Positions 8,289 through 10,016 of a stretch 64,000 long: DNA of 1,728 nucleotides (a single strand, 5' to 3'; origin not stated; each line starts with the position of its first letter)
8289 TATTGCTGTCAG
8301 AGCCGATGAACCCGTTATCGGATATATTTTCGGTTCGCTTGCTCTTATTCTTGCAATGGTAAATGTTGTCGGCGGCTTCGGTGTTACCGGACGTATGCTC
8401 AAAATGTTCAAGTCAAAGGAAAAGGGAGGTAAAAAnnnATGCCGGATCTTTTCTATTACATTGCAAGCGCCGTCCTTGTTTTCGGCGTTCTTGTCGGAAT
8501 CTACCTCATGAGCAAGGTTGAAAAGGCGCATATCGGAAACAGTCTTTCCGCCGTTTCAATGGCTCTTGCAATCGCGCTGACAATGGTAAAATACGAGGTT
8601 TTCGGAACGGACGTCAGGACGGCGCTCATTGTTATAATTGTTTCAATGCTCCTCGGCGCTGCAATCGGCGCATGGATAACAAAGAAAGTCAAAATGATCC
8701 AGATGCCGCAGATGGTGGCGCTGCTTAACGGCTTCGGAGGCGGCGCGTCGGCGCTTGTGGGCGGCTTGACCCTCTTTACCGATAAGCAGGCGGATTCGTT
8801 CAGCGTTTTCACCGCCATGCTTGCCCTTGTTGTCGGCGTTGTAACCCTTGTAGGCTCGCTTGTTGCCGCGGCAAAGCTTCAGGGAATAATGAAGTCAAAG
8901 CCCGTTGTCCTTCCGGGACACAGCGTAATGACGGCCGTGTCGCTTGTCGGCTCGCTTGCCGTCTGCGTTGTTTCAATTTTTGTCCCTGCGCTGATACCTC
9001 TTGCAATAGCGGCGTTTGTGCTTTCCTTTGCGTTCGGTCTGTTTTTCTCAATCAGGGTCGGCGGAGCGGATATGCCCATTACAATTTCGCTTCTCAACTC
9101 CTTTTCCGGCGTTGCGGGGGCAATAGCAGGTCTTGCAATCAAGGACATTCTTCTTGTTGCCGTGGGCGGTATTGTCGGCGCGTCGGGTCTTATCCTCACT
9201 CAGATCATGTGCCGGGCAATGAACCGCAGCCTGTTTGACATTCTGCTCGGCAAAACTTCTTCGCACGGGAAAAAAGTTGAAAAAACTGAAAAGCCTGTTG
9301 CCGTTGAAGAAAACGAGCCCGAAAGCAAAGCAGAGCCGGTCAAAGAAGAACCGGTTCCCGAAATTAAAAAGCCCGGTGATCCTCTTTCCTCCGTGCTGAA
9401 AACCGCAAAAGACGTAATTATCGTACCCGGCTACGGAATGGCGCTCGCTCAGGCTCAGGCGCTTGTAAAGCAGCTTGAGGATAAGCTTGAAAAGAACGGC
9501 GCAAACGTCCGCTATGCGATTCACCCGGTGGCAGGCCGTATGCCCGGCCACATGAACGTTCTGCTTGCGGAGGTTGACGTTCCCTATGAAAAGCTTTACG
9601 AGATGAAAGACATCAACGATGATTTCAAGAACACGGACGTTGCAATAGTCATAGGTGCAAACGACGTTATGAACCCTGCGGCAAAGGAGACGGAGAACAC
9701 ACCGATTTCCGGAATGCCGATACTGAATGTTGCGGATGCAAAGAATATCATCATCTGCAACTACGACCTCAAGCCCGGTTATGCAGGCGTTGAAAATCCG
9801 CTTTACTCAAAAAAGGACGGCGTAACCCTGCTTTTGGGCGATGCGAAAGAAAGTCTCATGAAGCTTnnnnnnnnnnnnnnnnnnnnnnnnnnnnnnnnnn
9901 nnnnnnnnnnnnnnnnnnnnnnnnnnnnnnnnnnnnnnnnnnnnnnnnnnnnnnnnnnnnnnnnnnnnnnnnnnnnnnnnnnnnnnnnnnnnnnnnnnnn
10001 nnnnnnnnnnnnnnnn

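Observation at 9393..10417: PntB carries an in-frame tandem duplication of its whole NADP(H)-binding dIII domain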

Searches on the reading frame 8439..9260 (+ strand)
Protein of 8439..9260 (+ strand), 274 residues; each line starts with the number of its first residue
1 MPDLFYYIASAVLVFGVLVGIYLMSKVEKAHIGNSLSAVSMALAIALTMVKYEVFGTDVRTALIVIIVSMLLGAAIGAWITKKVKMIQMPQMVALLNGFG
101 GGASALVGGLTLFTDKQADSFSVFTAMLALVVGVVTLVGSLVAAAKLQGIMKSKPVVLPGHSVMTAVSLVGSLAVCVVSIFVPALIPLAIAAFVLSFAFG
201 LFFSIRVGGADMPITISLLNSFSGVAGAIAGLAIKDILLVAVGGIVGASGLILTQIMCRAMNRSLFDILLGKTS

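Call 24: find_homologous_proteins(query=window:8439-9260:+, max_evalue=1e-10)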
Query window:8439-9260:+ (274 aa): 7940 proteins with E <= 1e-10 among 8000 candidates; the best 120 are listed.
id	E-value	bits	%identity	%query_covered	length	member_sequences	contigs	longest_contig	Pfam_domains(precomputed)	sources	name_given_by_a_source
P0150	1.1e-144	498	91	100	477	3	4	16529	PF02233.23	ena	-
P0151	4.1e-143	493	91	100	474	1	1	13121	PF02233.23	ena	-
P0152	1.6e-140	485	89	100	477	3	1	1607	PF02233.23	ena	-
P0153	4.6e-139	480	89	100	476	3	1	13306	PF02233.23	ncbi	-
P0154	4.8e-118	411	78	98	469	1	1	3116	PF02233.23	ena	-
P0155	4.2e-113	395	83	88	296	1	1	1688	PF02233.23,PF04232.18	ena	-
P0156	1.3e-108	380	74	100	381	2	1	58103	PF02233.23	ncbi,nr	ncbi:MAG: NAD(P)(+) transhydrogenase (Re/Si-specific) subunit beta, partial [Ruminococcaceae bacteri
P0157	4.1e-88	313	66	100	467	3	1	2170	PF02233.23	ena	-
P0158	1.0e-84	302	64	100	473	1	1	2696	PF02233.23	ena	-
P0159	3.8e-84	300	62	99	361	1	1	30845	PF02233.23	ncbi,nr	ncbi:MAG: NAD(P)(+) transhydrogenase (Re/Si-specific) subunit beta, partial [Clostridia bacterium]|n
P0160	6.4e-79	283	59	99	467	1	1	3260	PF02233.23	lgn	-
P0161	1.2e-75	272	97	55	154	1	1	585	PF02233.23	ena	-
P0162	4.6e-74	267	56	100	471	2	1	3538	PF02233.23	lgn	-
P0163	5.1e-74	267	58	99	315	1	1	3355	PF02233.23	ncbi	-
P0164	1.0e-73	266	58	99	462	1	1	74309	PF02233.23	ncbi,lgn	ncbi:MAG: NAD(P)(+) transhydrogenase (Re/Si-specific) subunit beta [Bacilli bacterium]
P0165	1.0e-73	266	57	99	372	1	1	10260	PF02233.23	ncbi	ncbi:MAG TPA: NAD(P)(+) transhydrogenase (Re/Si-specific) subunit beta, partial [Haloplasmataceae ba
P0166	1.1e-73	266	59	100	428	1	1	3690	PF02233.23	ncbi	-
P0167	1.2e-73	266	60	100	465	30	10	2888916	PF02233.23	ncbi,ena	-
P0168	1.4e-73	266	56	99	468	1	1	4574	PF02233.23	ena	-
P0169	3.8e-73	264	59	98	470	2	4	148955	PF02233.23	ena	-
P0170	5.2e-73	264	56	100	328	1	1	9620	PF02233.23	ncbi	ncbi:MAG: NAD(P)(+) transhydrogenase (Re/Si-specific) subunit beta, partial [Clostridia bacterium]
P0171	6.1e-73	264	51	100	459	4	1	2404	PF02233.23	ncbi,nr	ncbi:MAG: NAD(P)(+) transhydrogenase (Re/Si-specific) subunit beta [Acholeplasmataceae bacterium]|nr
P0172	6.2e-73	264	57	100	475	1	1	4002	PF02233.23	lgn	-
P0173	6.8e-73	263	55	100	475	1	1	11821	PF02233.23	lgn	-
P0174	7.4e-73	263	57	100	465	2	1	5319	PF02233.23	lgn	-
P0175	9.3e-73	263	55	100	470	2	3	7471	PF02233.23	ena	-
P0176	1.0e-72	263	57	99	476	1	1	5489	PF02233.23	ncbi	-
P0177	1.2e-72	263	56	100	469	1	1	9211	PF02233.23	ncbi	ncbi:MAG: NAD(P)(+) transhydrogenase (Re/Si-specific) subunit beta [Clostridia bacterium]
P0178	1.2e-72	263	59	100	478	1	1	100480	PF02233.23,PF00205.29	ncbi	-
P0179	1.4e-72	262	55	98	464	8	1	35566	PF02233.23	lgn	-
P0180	1.4e-72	262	54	100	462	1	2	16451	PF02233.23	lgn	-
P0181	1.4e-72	262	54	100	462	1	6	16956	PF02233.23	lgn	-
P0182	1.9e-72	262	55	100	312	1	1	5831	PF02233.23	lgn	-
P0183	2.1e-72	262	54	100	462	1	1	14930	PF02233.23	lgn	-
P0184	2.1e-72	262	54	100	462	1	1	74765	PF02233.23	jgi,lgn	-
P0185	2.4e-72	262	57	100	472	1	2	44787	PF02233.23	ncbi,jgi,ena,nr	ncbi:MAG: NAD(P)(+) transhydrogenase (Re/Si-specific) subunit beta [Clostridia bacterium]|nr:NAD(P)(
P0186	2.7e-72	261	54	100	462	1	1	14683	PF02233.23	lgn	-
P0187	4.5e-72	261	56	94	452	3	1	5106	PF02233.23,PF00205.29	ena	-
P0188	4.5e-72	261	58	98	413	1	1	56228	PF02233.23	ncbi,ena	-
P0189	7.4e-72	260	56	99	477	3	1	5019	PF02233.23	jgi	jgi:H+-translocating NAD(P) transhydrogenase subunit beta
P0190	1.2e-71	259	55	100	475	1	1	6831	PF02233.23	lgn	-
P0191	1.3e-71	259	57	100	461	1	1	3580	PF02233.23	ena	-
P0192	1.8e-71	259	53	100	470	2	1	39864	PF02233.23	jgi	jgi:NAD(P) transhydrogenase subunit beta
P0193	2.2e-71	259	54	99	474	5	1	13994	PF02233.23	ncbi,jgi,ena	ncbi:MAG: NAD(P)(+) transhydrogenase (Re/Si-specific) subunit beta [Bacilli bacterium]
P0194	2.6e-71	258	55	100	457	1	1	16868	PF02233.23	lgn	-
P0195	3.0e-71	258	57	99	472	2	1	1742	PF02233.23,PF00205.29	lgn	-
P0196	3.4e-71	258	56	99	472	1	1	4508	PF02233.23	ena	-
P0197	3.8e-71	258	56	100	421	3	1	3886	PF02233.23,PF00205.29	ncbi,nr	ncbi:MAG: NAD(P)(+) transhydrogenase (Re/Si-specific) subunit beta, partial [Firmicutes bacterium]|n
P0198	4.4e-71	258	57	99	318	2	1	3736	PF02233.23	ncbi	ncbi:MAG: NAD(P)(+) transhydrogenase (Re/Si-specific) subunit beta, partial [Bacilli bacterium]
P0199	7.3e-71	257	57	99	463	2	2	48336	PF02233.23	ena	-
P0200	8.3e-71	257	57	100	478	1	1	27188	PF02233.23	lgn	-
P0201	1.1e-70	256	57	98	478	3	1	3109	PF02233.23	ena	-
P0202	1.2e-70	256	56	100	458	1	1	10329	PF02233.23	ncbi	-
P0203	1.3e-70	256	53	100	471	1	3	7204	PF02233.23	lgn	-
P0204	1.5e-70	256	54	100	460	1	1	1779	PF02233.23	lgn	-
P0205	1.6e-70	256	57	100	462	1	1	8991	PF02233.23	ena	-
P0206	1.8e-70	256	55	98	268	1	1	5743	PF02233.23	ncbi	ncbi:MAG: NAD(P)(+) transhydrogenase (Re/Si-specific) subunit beta, partial [Clostridia bacterium]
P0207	1.9e-70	255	88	54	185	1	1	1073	PF02233.23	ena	-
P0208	2.1e-70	255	57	100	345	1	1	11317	PF02233.23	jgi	-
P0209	2.6e-70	255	55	99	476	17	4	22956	PF02233.23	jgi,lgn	jgi:NAD(P) transhydrogenase subunit beta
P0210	2.9e-70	255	55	99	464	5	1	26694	PF02233.23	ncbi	-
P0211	4.1e-70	254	56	98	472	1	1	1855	PF02233.23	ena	-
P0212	4.2e-70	254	55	100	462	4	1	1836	PF02233.23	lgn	-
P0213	5.0e-70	254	55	99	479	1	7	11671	PF02233.23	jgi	jgi:H+-translocating NAD(P) transhydrogenase subunit beta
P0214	5.3e-70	254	54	99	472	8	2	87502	PF02233.23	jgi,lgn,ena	jgi:NAD(P) transhydrogenase subunit beta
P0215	5.8e-70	254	56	99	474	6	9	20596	PF02233.23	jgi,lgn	-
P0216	6.7e-70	254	56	98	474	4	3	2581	PF02233.23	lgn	-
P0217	8.1e-70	253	53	100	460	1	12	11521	PF02233.23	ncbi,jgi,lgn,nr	ncbi:MAG TPA: NAD(P)(+) transhydrogenase (Re/Si-specific) subunit beta [Acholeplasmataceae bacterium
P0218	8.5e-70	253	52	98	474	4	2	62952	PF02233.23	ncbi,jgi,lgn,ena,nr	ncbi:MAG TPA: NAD(P)(+) transhydrogenase (Re/Si-specific) subunit beta [Candidatus Izemoplasmatales 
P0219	8.6e-70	253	57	99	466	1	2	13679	PF02233.23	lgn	-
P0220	9.0e-70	253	56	99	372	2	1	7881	PF02233.23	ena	-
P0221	9.6e-70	253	57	98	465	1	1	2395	PF02233.23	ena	-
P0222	1.1e-69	253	57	100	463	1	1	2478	PF02233.23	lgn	-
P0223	1.2e-69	253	56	99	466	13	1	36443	PF02233.23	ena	-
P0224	1.3e-69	253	54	99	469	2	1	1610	PF02233.23,PF00205.29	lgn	-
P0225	1.5e-69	252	55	99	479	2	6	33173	PF02233.23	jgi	jgi:H+-translocating NAD(P) transhydrogenase subunit beta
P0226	1.5e-69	252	55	99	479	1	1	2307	PF02233.23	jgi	-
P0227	1.5e-69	252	58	100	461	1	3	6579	PF02233.23,PF00205.29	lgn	-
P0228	1.6e-69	252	53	99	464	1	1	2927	PF02233.23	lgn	-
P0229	1.7e-69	252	55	100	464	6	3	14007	PF02233.23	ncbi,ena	-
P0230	1.7e-69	252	53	100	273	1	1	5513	PF02233.23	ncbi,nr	ncbi:MAG: NAD(P)(+) transhydrogenase (Re/Si-specific) subunit beta, partial [Eubacteriales bacterium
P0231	1.9e-69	252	52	100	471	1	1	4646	PF02233.23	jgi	jgi:NAD(P) transhydrogenase subunit beta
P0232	2.0e-69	252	57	98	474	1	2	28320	PF02233.23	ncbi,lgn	-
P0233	2.0e-69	252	55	99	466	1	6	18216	PF02233.23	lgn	-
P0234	2.4e-69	252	55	100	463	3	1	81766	PF02233.23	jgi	-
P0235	2.6e-69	252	54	100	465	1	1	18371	PF02233.23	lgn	-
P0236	2.7e-69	252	56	98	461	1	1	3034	PF02233.23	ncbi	-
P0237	2.8e-69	252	57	100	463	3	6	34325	PF02233.23,PF00205.29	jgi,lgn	-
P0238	2.9e-69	252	57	100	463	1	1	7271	PF02233.23,PF00205.29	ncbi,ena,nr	ncbi:MAG: NAD(P)(+) transhydrogenase (Re/Si-specific) subunit beta [Firmicutes bacterium]|nr:NAD(P)(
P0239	3.2e-69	251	57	100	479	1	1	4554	PF02233.23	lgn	-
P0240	3.2e-69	251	54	99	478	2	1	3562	PF02233.23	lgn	-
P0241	3.5e-69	251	55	100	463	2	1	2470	PF02233.23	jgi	jgi:NAD(P) transhydrogenase subunit beta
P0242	3.5e-69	251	55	100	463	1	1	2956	PF02233.23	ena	-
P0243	3.6e-69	251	55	100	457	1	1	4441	PF02233.23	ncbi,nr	ncbi:MAG: NAD(P)(+) transhydrogenase (Re/Si-specific) subunit beta [Actinomycetota bacterium]|nr:NAD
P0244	3.7e-69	251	55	100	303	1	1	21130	PF02233.23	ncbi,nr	ncbi:NAD(P)(+) transhydrogenase (Re/Si-specific) subunit beta, partial [Tyzzerella sp. OttesenSCG-92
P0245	4.0e-69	251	53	100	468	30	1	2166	PF02233.23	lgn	-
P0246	4.3e-69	251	56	100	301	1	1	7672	PF02233.23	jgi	jgi:NAD(P) transhydrogenase subunit beta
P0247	4.7e-69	251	57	100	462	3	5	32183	PF02233.23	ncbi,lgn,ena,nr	ncbi:MAG: NAD(P)(+) transhydrogenase (Re/Si-specific) subunit beta [Clostridia bacterium]|nr:NAD(P)(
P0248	4.8e-69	251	55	100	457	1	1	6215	PF02233.23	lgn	-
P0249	5.5e-69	251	56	99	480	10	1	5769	PF02233.23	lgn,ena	-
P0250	5.7e-69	251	53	99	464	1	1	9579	PF02233.23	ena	-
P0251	7.1e-69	250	55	99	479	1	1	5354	PF02233.23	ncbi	ncbi:MAG: NAD(P)(+) transhydrogenase (Re/Si-specific) subunit beta [Mariniphaga sp.]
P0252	8.1e-69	250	56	100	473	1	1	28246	PF02233.23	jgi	-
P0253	8.2e-69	250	55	99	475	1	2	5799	PF02233.23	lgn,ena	-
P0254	8.3e-69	250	54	100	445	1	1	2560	PF02233.23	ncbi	-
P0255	8.4e-69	250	57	99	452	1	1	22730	PF02233.23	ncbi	-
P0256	8.6e-69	250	58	97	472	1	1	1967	PF02233.23,PF00205.29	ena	-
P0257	9.1e-69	250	56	99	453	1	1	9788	PF02233.23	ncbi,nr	ncbi:MAG: NAD(P)(+) transhydrogenase (Re/Si-specific) subunit beta, partial [Fastidiosipila sp.]|nr:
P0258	9.1e-69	250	56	99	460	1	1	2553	PF02233.23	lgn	-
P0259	9.6e-69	250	56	99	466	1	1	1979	PF02233.23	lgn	-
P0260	9.7e-69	250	55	100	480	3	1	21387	PF02233.23,PF00205.29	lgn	-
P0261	1.0e-68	250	54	99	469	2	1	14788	PF02233.23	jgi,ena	-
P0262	1.3e-68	249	56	99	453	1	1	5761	PF02233.23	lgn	-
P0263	1.4e-68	249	54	99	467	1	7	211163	PF02233.23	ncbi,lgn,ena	-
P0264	1.8e-68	249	58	100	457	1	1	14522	PF02233.23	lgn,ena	-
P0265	1.8e-68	249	53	100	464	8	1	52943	PF02233.23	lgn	-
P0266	1.9e-68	249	53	100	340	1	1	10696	PF02233.23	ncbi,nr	ncbi:MAG TPA: NAD(P)(+) transhydrogenase (AB-specific), partial [Bacteroidales bacterium]|nr:NAD(P)(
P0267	2.1e-68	249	54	100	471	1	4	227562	PF02233.23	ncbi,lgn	ncbi:MAG: NAD(P)(+) transhydrogenase (Re/Si-specific) subunit beta [Clostridia bacterium]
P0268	2.2e-68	249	55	99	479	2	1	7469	PF02233.23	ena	-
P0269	2.2e-68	249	54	99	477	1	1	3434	PF02233.23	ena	-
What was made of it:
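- Tried and rejected: A dII-only protein search, intended to give a sample unbiased by copy number, returned only single-dIII proteins and omitted the earlier hits (call 24).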

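Call 68: search_solved_structures(query=window:8439-9260:+, show_alignments=2, max_evalue=0.001)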
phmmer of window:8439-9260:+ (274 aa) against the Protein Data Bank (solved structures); distinct sequences matched with E-value up to 0.001: 7.
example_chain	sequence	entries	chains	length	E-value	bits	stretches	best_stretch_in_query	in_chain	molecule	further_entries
4o9p_D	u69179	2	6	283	1.2e-36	129.9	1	18-271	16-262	NAD(P) transhydrogenase subunit beta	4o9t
9l76_C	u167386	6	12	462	2.5e-36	128.9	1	7-271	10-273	NAD(P) transhydrogenase subunit beta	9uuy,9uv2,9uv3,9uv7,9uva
4o9u_B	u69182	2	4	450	5.7e-36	127.7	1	18-271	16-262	NAD(P) transhydrogenase subunit beta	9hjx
4o93_B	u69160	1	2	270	1.1e-35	126.8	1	18-269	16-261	NAD(P) transhydrogenase subunit beta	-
5uni_B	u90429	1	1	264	1.8e-35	126.1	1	18-269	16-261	NAD(P) transhydrogenase subunit beta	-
6qti_A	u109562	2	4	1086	8.4e-28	101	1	6-271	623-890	Nicotinamide nucleotide transhydrogenase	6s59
6que_A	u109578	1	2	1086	8.4e-28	101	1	6-271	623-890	Nicotinamide nucleotide transhydrogenase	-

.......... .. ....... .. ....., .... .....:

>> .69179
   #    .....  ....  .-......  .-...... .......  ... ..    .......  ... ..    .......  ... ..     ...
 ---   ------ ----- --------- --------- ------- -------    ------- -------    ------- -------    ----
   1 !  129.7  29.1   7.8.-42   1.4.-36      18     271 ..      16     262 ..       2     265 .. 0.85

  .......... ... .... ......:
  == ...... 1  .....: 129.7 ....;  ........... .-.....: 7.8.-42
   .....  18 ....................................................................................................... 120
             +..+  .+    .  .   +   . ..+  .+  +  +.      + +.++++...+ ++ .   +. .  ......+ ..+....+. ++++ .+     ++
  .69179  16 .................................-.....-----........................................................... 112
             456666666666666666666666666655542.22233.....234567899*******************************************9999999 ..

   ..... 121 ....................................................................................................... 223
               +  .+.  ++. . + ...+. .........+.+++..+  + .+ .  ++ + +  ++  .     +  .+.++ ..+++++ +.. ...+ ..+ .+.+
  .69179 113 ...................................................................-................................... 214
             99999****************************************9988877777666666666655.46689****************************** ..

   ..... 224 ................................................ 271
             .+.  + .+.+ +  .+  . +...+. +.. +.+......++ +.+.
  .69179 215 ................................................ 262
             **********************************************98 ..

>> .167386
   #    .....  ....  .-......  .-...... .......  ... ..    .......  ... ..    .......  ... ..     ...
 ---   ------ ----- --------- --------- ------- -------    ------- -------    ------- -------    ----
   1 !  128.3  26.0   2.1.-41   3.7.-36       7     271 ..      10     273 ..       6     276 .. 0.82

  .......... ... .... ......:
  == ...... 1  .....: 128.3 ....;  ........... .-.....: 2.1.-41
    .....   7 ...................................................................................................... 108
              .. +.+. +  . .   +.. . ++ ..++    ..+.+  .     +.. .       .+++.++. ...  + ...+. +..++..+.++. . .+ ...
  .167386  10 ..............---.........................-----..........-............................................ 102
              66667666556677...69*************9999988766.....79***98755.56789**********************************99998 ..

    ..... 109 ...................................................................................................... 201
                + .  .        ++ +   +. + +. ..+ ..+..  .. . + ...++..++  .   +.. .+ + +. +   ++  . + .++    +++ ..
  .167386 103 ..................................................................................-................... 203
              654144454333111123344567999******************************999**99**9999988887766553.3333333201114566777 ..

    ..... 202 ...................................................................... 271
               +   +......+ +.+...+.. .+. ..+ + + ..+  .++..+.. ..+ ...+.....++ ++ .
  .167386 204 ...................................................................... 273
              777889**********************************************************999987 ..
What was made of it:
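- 8439..9260 (+): dII membrane domain of PntB (aa 1-274). Asn97 (8727-8729) sits at the E. coli His91 position. PDB 4O9P_D 1.2e-36 and E. coli 9L76_C 2.5e-36, with alignments (call 68).
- On PntB, beta subunit of membrane NAD(P) transhydrogenase (Pfam PF02233): GGADMP, LLNSFSG and AMNRS align to the E. coli motifs (call 68).
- Closest known: Three-subunit proton-translocating transhydrogenase. Same: The beta subunit has Asn at the E. coli His91 position, as in T. thermophilus (call 68).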

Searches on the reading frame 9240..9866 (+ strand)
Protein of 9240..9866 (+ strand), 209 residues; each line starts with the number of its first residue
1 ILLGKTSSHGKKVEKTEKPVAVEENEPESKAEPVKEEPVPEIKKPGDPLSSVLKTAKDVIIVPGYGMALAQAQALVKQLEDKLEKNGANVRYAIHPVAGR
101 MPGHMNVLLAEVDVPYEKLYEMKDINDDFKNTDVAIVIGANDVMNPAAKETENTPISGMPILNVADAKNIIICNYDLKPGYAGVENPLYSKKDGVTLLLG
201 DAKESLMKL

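Call 22: search_solved_structures(query=window:9240-9866:+, show_alignments=5, max_evalue=1e-10)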
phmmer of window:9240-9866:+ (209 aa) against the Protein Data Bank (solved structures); distinct sequences matched with E-value up to 1e-10: 13.
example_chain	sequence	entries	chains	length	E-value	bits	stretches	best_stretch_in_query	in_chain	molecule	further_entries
2bru_C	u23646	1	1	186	1.4e-53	185.1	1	48-206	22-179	NAD(P) TRANSHYDROGENASE SUBUNIT BETA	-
9l76_C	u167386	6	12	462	1.2e-52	182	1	48-206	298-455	NAD(P) transhydrogenase subunit beta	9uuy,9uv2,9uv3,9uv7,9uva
1ptj_C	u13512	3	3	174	1.6e-52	181.6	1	49-205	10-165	NAD(P) transhydrogenase subunit beta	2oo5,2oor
1xlt_C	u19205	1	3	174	1.7e-52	181.5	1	50-205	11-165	NAD(P) transhydrogenase subunit beta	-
1pno_A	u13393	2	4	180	1.9e-52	181.4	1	49-205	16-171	NAD(P) transhydrogenase subunit beta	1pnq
1e3t_A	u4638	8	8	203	2.5e-52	181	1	49-205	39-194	NICOTINAMIDE NUCLEOTIDE TRANSHYDROGENASE (SUBUNIT BETA) | PROTON-TRANSLOCATING NICOTINAMIDE NUCLEOTIDE TRANSHYDROGENASE SUBUNIT PNTB | NAD(P) transhydrogenase s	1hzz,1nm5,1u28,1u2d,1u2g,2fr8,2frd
2fsv_C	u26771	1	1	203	4.5e-52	180.2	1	49-205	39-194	NAD(P) transhydrogenase subunit beta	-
4j16_C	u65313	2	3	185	3.1e-48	167.7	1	51-208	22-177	NAD(P) transhydrogenase subunit beta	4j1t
4o9u_B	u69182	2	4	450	3.4e-47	164.3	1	51-208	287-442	NAD(P) transhydrogenase subunit beta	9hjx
1d4o_A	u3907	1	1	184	3.5e-44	154.4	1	51-205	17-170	NADP(H) TRANSHYDROGENASE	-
1djl_A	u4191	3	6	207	6.4e-44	153.6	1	51-205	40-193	TRANSHYDROGENASE DIII | NAD(P) transhydrogenase, mitochondrial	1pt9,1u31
6que_A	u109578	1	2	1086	1.1e-42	149.5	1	51-205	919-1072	Nicotinamide nucleotide transhydrogenase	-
6qti_A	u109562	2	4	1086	1.1e-42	149.5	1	51-205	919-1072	Nicotinamide nucleotide transhydrogenase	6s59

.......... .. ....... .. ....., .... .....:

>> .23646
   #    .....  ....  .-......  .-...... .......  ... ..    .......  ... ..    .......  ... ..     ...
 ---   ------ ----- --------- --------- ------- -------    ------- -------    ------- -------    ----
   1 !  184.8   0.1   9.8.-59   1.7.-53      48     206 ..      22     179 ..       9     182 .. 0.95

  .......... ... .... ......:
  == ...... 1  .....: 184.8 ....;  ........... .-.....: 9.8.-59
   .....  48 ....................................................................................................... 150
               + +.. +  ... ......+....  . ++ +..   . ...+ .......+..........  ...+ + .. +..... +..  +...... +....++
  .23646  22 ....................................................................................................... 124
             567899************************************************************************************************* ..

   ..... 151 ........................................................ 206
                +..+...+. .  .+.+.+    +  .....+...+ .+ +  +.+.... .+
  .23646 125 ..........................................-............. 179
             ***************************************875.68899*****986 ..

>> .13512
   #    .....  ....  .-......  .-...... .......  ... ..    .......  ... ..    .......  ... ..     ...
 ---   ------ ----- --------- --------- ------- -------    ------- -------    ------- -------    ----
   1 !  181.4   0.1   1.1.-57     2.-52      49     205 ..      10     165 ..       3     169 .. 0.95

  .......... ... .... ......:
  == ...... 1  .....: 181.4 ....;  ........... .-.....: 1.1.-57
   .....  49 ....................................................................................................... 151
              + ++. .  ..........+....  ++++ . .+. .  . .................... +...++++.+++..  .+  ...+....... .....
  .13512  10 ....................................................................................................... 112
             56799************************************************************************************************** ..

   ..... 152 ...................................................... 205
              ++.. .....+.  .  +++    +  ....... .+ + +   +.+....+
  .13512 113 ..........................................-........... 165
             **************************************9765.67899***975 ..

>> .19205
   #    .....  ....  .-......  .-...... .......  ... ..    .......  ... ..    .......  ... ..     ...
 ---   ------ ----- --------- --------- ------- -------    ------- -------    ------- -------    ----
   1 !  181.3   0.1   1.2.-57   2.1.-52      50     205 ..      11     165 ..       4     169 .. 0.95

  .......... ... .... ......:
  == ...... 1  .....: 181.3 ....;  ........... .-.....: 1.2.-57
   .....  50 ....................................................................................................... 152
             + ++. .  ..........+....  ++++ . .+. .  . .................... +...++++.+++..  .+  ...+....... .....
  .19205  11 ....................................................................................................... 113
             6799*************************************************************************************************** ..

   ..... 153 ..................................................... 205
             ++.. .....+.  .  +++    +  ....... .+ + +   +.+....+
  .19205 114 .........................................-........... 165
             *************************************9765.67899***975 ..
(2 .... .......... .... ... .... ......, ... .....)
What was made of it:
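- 9393..9866 (+): dIII copy 1 (158 aa; aa 319-476 in 664-aa numbering). NYD replaces the KRS motif at 9759-9767. E. coli dIII 2BRU_C 1.4e-53 (call 22).
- On PntB, beta subunit of membrane NAD(P) transhydrogenase (Pfam PF02233): 2BRU_C 1.4e-53 (call 22).
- Closest known: Three-subunit proton-translocating transhydrogenase. Different: NYD replaces the KRS motif (call 22).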
